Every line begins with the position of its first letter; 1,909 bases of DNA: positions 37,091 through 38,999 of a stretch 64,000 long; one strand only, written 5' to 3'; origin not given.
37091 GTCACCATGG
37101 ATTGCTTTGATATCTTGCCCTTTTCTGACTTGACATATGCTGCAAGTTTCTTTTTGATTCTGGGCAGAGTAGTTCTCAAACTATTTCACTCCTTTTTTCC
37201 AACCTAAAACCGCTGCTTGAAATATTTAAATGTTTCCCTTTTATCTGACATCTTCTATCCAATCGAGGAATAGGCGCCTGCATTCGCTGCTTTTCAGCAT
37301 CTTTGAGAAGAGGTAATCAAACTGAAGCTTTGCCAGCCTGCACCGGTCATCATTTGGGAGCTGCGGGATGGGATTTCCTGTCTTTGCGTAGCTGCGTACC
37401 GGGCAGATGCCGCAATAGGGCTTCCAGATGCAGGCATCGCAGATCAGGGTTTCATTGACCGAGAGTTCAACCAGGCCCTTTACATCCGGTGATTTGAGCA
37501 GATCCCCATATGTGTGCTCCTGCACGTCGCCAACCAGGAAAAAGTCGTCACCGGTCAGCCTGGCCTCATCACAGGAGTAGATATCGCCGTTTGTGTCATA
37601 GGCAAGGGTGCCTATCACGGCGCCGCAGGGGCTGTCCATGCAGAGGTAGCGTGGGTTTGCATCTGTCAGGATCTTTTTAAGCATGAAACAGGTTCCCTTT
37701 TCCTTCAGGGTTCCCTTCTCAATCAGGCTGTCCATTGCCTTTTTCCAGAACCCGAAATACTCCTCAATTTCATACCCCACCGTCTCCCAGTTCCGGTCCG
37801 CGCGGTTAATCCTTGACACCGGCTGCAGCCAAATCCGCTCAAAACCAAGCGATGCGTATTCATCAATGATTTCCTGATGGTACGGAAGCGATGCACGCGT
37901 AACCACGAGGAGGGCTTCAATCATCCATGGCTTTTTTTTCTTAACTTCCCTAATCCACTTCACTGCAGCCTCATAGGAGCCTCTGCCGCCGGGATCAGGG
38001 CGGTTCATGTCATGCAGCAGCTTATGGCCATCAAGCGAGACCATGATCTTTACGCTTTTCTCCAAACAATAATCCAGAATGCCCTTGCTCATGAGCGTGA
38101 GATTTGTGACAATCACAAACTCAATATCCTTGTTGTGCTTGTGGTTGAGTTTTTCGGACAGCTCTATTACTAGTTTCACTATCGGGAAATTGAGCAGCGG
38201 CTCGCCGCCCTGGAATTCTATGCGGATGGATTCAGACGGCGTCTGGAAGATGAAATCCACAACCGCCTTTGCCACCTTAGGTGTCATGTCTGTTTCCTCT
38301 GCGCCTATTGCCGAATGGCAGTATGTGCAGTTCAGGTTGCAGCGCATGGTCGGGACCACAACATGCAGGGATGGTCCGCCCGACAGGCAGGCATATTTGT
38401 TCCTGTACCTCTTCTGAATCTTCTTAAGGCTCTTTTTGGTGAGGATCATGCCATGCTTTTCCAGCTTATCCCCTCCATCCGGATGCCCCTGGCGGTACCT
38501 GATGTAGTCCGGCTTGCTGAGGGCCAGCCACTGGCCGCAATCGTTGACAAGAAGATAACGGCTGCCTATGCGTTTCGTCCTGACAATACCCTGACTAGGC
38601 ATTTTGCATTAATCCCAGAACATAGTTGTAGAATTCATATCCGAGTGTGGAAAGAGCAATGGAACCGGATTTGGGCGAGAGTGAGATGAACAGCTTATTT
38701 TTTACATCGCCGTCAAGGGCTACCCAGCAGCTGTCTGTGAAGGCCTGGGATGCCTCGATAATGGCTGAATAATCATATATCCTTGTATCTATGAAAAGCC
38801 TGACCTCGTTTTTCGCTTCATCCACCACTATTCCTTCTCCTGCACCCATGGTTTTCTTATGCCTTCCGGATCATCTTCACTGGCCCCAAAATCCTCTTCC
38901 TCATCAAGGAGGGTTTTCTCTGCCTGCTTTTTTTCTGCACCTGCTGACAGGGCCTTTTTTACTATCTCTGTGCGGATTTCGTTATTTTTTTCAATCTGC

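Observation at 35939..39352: Paired radical-SAM peptide-maturation operon with a translationally coupled 70-aa peptide and two paralogous small proteins (divergent Hxs-like system)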

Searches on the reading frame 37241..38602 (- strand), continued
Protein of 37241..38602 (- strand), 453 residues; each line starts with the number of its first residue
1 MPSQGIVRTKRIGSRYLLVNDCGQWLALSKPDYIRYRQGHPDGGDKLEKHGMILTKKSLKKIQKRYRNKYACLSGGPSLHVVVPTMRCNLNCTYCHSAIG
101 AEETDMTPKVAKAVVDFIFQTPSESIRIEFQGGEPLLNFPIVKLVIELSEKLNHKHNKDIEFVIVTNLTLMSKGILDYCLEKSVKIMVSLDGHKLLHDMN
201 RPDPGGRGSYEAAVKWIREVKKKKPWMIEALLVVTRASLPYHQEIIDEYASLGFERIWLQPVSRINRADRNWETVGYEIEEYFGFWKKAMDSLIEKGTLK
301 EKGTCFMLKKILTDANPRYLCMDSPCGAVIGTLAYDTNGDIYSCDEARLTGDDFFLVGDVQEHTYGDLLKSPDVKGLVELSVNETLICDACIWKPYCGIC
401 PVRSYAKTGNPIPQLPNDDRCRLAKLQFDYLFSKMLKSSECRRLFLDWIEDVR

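Call 79: search_dna_similar(query=window:37241-38602:-, collection=plasmids, mode=protein, max_rows=8, max_evalue=1e-20)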
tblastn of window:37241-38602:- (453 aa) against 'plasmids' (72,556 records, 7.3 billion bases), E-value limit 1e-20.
Records with a match: 384; places in all: 385; records where one place covers at least 80% of the query: 40.
Best place of each record, by identity: <60% 384.
By first word of the organism name: Klebsiella 315; Rhizobium 18; Leisingera 13; Paracoccus 7; Novosphingobium 3; Mesorhizobium 2; Aeromonas 2; Cupriavidus 2; Roseomonas 2; Sphingobium 2; and 17 more.
By predicted mobility (MOB-suite, as given by PLSDB): conjugative 290; non-mobilizable 87; mobilizable 7.
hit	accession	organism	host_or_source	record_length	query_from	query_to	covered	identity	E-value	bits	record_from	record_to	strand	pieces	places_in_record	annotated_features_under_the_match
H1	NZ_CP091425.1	Methylobacter sp. YRD-M1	isolate,wetland soil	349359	14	449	96%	33.4%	2e-76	266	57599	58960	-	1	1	hxsB: His-Xaa-Ser system radical SAM maturase HxsB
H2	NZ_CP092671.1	Leptospira interrogans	Homo sapiens,blood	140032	8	451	98%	31.8%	1e-65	235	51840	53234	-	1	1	hxsB: His-Xaa-Ser system radical SAM maturase HxsB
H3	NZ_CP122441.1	Mesorhizobium sp. WSM4875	Cicer arietinum kabuli,cell culture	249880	15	448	96%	32.5%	2e-70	249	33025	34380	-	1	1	hxsB: His-Xaa-Ser system radical SAM maturase HxsB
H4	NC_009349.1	Aeromonas salmonicida subsp. salmonicida A449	-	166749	58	449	87%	35.8%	3e-73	257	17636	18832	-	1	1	hxsB: His-Xaa-Ser system radical SAM maturase HxsB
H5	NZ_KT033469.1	Aeromonas salmonicida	-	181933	58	449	87%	35.8%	3e-73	257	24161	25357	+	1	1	hxsB: His-Xaa-Ser system radical SAM maturase HxsB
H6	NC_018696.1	Paraburkholderia phenoliruptrix BR3459a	Mimosa flocculosa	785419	9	449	97%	31.5%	7e-67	239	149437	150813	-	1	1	hxsB: His-Xaa-Ser system radical SAM maturase HxsB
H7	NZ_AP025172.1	Cupriavidus sp. P-10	-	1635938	1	449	99%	30.8%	2e-69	246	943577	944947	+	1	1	none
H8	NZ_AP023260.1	Mesorhizobium sp. L-2-11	Lotus japonicus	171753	15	448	96%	31.8%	4e-65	234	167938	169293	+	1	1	hxsB: His-Xaa-Ser system radical SAM maturase HxsB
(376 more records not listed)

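Call 80: get_annotated_region(hit=H4, flank=3500)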
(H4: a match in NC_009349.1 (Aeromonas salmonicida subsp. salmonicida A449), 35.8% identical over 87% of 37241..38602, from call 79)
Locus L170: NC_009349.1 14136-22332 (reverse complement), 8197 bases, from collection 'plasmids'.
description: Aeromonas salmonicida subsp. salmonicida A449 plasmid 4, complete sequence
organism: Aeromonas salmonicida subsp. salmonicida A449 (NCBI taxid 382245)
taxonomy: Bacteria; Pseudomonadota; Gammaproteobacteria; Aeromonadales; Aeromonadaceae; Aeromonas; Aeromonas salmonicida; Aeromonas salmonicida subsp. salmonicida A449
host: -; source: -; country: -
typing (MOB-suite, as given by PLSDB): conjugative; replicon rep_cluster_71; relaxase MOBH,MOBH; mating-pair formation MPF_F
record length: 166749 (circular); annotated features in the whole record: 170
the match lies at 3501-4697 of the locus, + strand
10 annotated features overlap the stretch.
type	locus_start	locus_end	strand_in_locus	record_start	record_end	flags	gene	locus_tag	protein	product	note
CDS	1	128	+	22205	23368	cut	-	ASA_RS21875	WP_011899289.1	KorB domain-containing protein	-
CDS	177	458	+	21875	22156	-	-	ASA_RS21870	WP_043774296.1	helix-turn-helix domain-containing protein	-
CDS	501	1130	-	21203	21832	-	-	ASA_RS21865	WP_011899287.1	type I restriction endonuclease subunit M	-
CDS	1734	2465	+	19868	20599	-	-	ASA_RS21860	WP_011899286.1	hypothetical protein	-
CDS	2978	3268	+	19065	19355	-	hxsD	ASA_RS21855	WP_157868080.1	His-Xaa-Ser system protein HxsD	-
CDS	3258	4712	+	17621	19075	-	hxsB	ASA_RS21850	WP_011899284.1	His-Xaa-Ser system radical SAM maturase HxsB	-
CDS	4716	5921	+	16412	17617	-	hxsC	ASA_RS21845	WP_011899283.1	His-Xaa-Ser system radical SAM maturase HxsC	-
CDS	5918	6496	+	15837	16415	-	hxsA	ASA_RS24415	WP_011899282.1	His-Xaa-Ser repeat protein HxsA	-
CDS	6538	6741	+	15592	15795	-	-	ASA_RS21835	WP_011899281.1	DUF5334 family protein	-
CDS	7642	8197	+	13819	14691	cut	-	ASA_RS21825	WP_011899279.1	TnsA endonuclease N-terminal domain-containing protein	-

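Call 84: search_protein_families(library=pfam, proteins=[L077:4326-5339:+, L072:4358-5371:+, L024:322-1467:+, L078:4243-5316:+, L038:1092-2228:+, L013:4024-5160:+, L061:4138-5232:+], max_evalue=0.01)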
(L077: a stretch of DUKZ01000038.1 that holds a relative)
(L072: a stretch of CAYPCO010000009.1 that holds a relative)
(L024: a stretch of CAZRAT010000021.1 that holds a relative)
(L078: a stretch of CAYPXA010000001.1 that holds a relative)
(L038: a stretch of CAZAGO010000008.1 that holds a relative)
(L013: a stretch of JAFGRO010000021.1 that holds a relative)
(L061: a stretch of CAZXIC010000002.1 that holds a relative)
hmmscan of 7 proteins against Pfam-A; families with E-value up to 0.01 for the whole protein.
L077:4326-5339:+ (337 aa): 1 family
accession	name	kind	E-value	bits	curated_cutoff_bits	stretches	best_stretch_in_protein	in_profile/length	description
PF01478.23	Peptidase_A24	-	2.8e-07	31.4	26.5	1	10-105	3-100/104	Type IV leader peptidase family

L072:4358-5371:+ (337 aa): 1 family
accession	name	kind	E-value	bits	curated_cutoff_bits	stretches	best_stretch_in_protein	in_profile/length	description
PF01478.23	Peptidase_A24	-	0.0004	21.2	26.5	1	9-108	2-98/104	Type IV leader peptidase family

L024:322-1467:+ (381 aa): 2 families
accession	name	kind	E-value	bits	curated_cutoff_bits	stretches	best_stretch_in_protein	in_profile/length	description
PF01478.23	Peptidase_A24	-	0.0021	18.9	26.5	1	11-130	2-103/104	Type IV leader peptidase family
PF06819.16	Arc_PepC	-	0.0049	17.5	23.4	1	236-341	2-98/110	Archaeal Peptidase A24 C-terminal Domain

L078:4243-5316:+ (357 aa): 1 family
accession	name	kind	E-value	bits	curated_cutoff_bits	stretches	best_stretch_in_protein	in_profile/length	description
PF01478.23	Peptidase_A24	-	0.00066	20.5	26.5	1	16-133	4-101/104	Type IV leader peptidase family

L038:1092-2228:+ (378 aa): 2 families
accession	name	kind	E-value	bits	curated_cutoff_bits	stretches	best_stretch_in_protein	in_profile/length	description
PF06819.16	Arc_PepC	-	3.1e-05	24.5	23.4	1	249-337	11-96/110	Archaeal Peptidase A24 C-terminal Domain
PF01478.23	Peptidase_A24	-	0.00028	21.7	26.5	1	13-131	4-103/104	Type IV leader peptidase family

L013:4024-5160:+ (378 aa): 2 families
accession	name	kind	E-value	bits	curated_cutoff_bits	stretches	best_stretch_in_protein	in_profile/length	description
PF06819.16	Arc_PepC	-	3.1e-08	34.2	23.4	1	243-337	7-107/110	Archaeal Peptidase A24 C-terminal Domain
PF01478.23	Peptidase_A24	-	0.00026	21.8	26.5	1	13-120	1-89/104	Type IV leader peptidase family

L061:4138-5232:+ (364 aa): 2 families
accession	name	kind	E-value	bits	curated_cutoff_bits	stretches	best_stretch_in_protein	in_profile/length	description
PF01478.23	Peptidase_A24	-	5.5e-06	27.2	26.5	1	10-118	2-100/104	Type IV leader peptidase family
PF06819.16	Arc_PepC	-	2.1e-05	25.1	23.4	1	229-321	6-104/110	Archaeal Peptidase A24 C-terminal Domain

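Call 99: search_protein_families(library=pfam, proteins=[L042:489-3818:-, L057:968-4018:-, L052:348-3899:-], max_evalue=0.001)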
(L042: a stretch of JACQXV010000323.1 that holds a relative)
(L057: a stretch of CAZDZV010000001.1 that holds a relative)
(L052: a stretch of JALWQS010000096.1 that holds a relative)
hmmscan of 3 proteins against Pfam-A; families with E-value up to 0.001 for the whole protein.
L042:489-3818:- (1109 aa): 1 family
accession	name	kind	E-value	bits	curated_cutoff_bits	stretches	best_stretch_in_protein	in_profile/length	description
PF11617.13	Cu-binding_MopE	-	1.9e-10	41.2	27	1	554-584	1-30/30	Putative metal-binding motif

L057:968-4018:- (1016 aa): 0 families

L052:348-3899:- (1183 aa): 0 families

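Call 100: find_related_loci(query=A1, collection=viral_contigs, flank=5000)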
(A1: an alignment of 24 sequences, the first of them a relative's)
Query A1 (453 aa) in viral_contigs; peptide patterns used: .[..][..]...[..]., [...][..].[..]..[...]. (x = any residue, [..] = any of these).
23 stretches matched a pattern; 5 encode a relative of the query (tblastn E <= 1e-3); 5 distinct loci.
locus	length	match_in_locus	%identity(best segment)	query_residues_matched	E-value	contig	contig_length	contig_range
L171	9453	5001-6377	34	4-449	3e-88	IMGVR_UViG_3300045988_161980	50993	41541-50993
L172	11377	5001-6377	34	4-449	2e-87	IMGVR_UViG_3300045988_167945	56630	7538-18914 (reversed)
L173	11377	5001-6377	34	4-449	5e-87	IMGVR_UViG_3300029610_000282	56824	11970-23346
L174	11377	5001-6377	34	4-449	5e-87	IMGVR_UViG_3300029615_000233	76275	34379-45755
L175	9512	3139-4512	33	10-451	7e-78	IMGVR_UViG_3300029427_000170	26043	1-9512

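Call 104: search_protein_families(library=pfam, proteins=[L175:987-2012:+, L172:3082-4101:+, L175:4500-5189:+, L172:6371-7225:+, L175:2009-3115:+, L175:331-783:+, L175:776-1000:+], max_evalue=0.01)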
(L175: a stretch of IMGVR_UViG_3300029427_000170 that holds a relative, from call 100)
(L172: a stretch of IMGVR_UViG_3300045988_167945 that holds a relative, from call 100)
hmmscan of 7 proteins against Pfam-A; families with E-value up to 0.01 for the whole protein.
L175:987-2012:+ (341 aa): 1 family
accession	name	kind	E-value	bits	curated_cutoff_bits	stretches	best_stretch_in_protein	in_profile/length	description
PF01478.23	Peptidase_A24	-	5.8e-05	23.9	26.5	1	11-121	2-102/104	Type IV leader peptidase family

L172:3082-4101:+ (339 aa): 1 family
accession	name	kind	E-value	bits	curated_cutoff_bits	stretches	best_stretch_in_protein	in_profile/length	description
PF01478.23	Peptidase_A24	-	4.1e-05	24.4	26.5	1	16-115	6-102/104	Type IV leader peptidase family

L175:4500-5189:+ (229 aa): 1 family
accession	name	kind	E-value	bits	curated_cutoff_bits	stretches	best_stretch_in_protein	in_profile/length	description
PF02493.26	MORN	-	4.8e-18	64.3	22.5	3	144-164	1-21/23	MORN repeat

L172:6371-7225:+ (284 aa): 1 family
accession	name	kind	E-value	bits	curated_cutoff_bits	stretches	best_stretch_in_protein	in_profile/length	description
PF02493.26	MORN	-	4.3e-19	67.6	22.5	3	108-128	1-21/23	MORN repeat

L175:2009-3115:+ (368 aa): 2 families
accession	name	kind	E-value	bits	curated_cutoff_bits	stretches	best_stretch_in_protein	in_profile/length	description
PF04055.27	Radical_SAM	-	1.8e-15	57.9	29.5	1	88-251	1-166/166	Radical SAM superfamily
PF13353.11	Fer4_12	-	3.7e-05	24.5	22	1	90-174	11-97/137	4Fe-4S single cluster domain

L175:331-783:+ (150 aa): 0 families

L175:776-1000:+ (74 aa): 0 families

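Call 107: search_dna_similar(query=L175:3118-4515:+, collection=phages, mode=protein, max_rows=8, max_evalue=1e-30)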
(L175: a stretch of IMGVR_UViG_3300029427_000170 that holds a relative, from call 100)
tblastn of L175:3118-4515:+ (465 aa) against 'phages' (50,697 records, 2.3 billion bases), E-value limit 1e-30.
Records with a match: 2; places in all: 2; records where one place covers at least 80% of the query: 2.
Best place of each record, by identity: <60% 2.
By first word of the organism name: Bacteriophage 1; Leptospira 1.
By host as written in the record: - 1; Didelphis marsupialis 1.
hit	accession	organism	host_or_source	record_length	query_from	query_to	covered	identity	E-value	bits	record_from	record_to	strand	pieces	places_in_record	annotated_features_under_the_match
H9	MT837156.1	Bacteriophage sp.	human fecal samples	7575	4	464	99%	50.4%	1e-152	485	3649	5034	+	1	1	record has no annotation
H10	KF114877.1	Leptospira phage vB_LnoZ_CZ214-LE1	Didelphis marsupialis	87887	5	465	99%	34.6%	1e-76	266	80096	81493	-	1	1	hxsB: His-Xaa-Ser system radical SAM maturase HxsB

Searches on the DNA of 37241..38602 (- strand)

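Call 106: search_dna_similar(query=L172:2300-8100:+, collection=phages, mode=near, max_rows=6)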
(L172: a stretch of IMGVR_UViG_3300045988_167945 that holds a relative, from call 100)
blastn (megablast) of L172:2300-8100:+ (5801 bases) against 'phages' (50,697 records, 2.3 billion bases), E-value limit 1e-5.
No match.

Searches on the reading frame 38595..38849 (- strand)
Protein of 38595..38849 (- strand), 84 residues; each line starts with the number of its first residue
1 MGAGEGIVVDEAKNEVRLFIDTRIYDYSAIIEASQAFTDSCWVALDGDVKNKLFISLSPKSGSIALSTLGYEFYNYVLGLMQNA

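Call 3: search_protein_families(library=ncbifam, proteins=[window:38595-38849:-], max_evalue=0.1)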
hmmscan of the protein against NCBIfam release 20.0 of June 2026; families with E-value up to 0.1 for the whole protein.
window:38595-38849:- (84 aa): 2 families
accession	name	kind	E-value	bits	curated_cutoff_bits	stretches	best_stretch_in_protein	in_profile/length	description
NF038315.1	HxsD_rel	equivalog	1e-10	41.6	41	1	21-81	4-61/62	HxsD-like protein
TIGR03976.1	chp_LLNDYxLRE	equivalog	0.002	18.5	50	1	20-77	1-59/90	His-Xaa-Ser system protein HxsD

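Call 4: search_protein_families(library=pfam, proteins=[window:38595-38849:-], max_evalue=0.1)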
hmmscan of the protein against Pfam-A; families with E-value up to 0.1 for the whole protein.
window:38595-38849:- (84 aa): 0 families

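Call 45: search_protein_families(library=padloc, proteins=[window:38595-38849:-], max_evalue=0.01)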
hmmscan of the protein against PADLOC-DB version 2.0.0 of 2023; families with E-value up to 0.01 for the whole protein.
window:38595-38849:- (84 aa): 0 families
